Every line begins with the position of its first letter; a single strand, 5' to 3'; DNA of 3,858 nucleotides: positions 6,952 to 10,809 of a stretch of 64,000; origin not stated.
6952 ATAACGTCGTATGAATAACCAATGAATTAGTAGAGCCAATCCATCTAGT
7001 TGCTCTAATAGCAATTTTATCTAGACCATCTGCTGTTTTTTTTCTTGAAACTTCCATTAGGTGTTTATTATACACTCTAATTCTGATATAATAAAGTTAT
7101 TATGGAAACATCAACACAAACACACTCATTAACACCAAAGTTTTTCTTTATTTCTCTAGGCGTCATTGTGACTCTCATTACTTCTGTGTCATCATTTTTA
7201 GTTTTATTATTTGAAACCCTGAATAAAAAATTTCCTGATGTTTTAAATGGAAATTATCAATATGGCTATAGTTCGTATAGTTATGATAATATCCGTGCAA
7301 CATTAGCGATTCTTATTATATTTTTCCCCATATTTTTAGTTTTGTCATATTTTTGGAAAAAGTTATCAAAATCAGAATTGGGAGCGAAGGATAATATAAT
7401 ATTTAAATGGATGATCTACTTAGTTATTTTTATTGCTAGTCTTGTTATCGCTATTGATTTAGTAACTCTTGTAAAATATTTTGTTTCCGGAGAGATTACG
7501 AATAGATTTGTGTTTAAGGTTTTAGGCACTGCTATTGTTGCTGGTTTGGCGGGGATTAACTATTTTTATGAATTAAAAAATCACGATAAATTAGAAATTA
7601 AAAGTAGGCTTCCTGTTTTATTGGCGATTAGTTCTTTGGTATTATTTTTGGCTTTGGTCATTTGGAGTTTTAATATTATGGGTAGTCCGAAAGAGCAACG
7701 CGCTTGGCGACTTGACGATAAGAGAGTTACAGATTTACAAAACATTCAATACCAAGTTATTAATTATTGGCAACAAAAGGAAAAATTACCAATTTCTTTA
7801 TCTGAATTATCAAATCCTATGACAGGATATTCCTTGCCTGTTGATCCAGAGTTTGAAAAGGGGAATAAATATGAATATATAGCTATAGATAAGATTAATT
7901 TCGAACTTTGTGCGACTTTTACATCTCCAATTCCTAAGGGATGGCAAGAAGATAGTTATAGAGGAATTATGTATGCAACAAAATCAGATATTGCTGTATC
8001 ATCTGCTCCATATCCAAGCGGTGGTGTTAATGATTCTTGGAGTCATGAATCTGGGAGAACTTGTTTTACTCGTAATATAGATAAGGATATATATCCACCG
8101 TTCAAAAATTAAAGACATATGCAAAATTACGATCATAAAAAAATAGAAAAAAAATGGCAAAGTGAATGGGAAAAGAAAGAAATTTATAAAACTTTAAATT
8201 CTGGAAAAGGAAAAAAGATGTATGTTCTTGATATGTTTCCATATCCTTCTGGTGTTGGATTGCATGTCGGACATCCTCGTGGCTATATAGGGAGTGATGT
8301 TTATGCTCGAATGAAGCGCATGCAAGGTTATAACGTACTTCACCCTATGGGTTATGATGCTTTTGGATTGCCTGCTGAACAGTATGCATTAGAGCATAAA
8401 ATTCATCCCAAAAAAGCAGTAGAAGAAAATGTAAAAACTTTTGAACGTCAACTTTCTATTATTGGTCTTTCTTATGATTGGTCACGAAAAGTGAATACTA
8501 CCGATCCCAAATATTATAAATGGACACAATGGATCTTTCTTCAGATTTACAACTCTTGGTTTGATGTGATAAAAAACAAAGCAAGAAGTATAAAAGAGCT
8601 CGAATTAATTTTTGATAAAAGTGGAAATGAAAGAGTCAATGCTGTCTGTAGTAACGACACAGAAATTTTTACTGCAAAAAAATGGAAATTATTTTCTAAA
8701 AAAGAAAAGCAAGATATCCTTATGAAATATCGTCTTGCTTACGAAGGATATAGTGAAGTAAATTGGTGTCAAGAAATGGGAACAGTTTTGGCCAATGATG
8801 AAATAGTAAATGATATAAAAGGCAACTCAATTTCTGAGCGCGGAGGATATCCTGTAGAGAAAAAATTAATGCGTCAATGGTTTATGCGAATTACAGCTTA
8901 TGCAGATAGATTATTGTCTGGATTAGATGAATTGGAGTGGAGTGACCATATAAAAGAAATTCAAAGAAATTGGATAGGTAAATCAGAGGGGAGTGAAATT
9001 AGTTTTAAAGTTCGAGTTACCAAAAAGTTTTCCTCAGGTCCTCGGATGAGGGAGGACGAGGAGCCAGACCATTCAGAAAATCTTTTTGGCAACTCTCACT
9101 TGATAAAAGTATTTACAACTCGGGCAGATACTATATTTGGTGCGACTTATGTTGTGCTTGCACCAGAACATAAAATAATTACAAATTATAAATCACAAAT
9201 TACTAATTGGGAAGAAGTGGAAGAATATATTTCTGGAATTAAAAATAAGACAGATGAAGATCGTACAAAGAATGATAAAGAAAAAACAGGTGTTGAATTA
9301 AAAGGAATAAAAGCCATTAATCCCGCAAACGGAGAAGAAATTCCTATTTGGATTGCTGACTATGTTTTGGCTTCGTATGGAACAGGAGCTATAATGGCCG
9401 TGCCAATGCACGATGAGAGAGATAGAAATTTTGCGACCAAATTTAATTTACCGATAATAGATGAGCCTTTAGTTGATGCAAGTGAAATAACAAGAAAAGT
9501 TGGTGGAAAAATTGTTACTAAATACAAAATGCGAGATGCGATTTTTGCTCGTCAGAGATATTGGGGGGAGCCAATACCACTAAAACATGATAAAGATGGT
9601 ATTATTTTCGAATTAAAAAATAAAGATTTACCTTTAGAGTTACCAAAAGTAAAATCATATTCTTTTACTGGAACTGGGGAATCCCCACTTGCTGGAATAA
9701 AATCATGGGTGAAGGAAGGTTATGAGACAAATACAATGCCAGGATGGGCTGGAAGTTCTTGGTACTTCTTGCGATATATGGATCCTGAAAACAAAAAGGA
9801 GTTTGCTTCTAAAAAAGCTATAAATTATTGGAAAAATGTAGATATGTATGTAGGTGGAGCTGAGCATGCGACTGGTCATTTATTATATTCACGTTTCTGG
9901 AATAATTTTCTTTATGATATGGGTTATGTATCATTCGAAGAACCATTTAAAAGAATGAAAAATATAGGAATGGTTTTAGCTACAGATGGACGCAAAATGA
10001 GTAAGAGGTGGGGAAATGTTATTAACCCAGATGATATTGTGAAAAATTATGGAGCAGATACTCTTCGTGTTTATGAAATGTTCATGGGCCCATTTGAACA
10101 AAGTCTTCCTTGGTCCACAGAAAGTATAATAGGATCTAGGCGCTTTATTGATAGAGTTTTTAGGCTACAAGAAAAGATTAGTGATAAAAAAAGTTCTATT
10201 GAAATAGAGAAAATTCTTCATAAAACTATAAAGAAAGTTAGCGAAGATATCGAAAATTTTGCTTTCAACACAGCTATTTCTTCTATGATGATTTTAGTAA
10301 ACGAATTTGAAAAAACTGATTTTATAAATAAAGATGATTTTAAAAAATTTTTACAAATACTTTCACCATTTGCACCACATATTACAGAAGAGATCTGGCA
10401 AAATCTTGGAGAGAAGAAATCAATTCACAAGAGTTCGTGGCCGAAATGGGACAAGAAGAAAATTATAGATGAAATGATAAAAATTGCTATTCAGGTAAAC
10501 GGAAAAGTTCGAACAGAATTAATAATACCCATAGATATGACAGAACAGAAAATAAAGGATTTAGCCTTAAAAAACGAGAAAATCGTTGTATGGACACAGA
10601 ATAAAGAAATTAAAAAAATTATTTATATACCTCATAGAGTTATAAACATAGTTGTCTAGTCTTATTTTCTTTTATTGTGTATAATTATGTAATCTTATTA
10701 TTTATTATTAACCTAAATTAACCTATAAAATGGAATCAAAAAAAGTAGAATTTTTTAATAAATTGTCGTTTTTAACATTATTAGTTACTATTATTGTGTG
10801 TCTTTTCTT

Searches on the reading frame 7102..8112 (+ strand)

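Call 50: search_protein_families(library=pfam, proteins=[window:7102-8112:+], max_evalue=0.00001)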
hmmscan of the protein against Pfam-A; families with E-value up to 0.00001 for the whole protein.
window:7102-8112:+ (336 aa): 1 family
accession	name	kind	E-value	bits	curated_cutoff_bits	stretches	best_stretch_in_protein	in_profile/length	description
PF18920.5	DUF5671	-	1.3e-14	54.6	28.4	1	15-150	2-125/132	Domain of unknown function (DUF5671)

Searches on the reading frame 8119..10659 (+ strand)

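Call 50: search_protein_families(library=pfam, proteins=[window:8119-10659:+], max_evalue=0.00001)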
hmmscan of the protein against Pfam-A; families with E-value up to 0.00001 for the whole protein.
window:8119-10659:+ (846 aa): 5 families
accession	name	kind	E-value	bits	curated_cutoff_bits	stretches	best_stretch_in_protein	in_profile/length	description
PF13603.12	tRNA-synt_1_2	-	8.5e-49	166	25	1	283-447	1-137/185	Leucyl-tRNA synthetase, editing domain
PF00133.28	tRNA-synt_1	-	2.3e-35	122.6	22.7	2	471-652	228-401/414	tRNA synthetases class I (I, L, M and V)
PF08264.19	Anticodon_1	-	2.3e-24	86.4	25.1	1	696-809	4-144/148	Anticodon-binding domain of tRNA ligase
PF09334.17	tRNA-synt_1g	-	6.3e-24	84.9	20.1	1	39-146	6-110/391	tRNA synthetases class I (M)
PF01406.26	tRNA-synt_1e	-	4e-06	26.9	27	0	616-670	244-296/301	tRNA synthetases class I (C) catalytic domain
